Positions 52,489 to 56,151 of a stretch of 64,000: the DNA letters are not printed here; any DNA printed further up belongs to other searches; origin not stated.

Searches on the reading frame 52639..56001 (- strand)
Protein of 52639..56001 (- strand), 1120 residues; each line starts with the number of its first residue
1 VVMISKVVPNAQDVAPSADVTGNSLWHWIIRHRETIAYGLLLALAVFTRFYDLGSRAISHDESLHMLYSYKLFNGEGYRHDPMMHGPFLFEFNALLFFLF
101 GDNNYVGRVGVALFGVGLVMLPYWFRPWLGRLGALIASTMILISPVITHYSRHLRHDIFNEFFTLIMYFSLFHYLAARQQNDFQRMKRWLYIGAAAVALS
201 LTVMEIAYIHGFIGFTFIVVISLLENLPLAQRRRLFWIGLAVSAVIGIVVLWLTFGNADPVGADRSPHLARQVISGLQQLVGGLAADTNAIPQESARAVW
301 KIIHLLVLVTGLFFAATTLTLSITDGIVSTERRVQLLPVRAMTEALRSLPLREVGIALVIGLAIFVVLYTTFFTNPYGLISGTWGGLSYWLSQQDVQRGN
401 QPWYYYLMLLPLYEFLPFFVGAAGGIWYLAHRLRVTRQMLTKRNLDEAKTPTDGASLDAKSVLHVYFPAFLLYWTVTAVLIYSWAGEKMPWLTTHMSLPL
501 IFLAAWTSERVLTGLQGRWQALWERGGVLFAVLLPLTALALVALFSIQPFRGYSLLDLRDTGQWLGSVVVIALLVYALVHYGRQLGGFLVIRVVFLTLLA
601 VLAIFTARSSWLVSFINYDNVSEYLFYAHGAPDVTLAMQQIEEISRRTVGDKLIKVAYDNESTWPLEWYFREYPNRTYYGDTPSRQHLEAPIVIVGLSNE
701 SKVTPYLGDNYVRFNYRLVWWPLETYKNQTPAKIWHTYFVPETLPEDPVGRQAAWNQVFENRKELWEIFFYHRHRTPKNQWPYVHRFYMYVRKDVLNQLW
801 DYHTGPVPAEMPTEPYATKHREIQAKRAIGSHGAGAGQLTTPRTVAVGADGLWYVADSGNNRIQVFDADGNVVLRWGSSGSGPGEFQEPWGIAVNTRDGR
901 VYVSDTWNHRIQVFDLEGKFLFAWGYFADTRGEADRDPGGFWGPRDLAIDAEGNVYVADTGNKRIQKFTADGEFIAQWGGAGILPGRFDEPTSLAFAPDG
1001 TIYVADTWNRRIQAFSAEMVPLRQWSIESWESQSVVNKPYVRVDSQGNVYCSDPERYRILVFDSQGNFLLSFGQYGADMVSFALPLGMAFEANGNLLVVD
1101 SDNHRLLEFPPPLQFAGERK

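Call 44: search_protein_families(library=pfam, max_evalue=0.000001, proteins=[window:52639-56001:-])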
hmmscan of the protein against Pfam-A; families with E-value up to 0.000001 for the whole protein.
window:52639-56001:- (1120 aa): 5 families
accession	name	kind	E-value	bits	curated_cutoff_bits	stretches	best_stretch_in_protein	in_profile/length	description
PF01436.27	NHL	-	7.9e-45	149.2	20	2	886-914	1-28/28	NHL repeat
PF17170.10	DUF5128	-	5.1e-14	52.6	22.9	1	849-921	52-125/321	6-bladed beta-propeller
PF08450.18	SGL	-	6.2e-13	49.4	26.3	1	891-978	138-220/246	SMP-30/Gluconolactonase/LRE-like region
PF25021.1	TEN_NHL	-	9.8e-11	41.7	27.1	0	988-1016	329-357/357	Teneurin NHL domain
PF22701.2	Mala_s_1-like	-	1.5e-07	31.9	27.5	0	844-1018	3-159/195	Mal s 1 allergenic protein-like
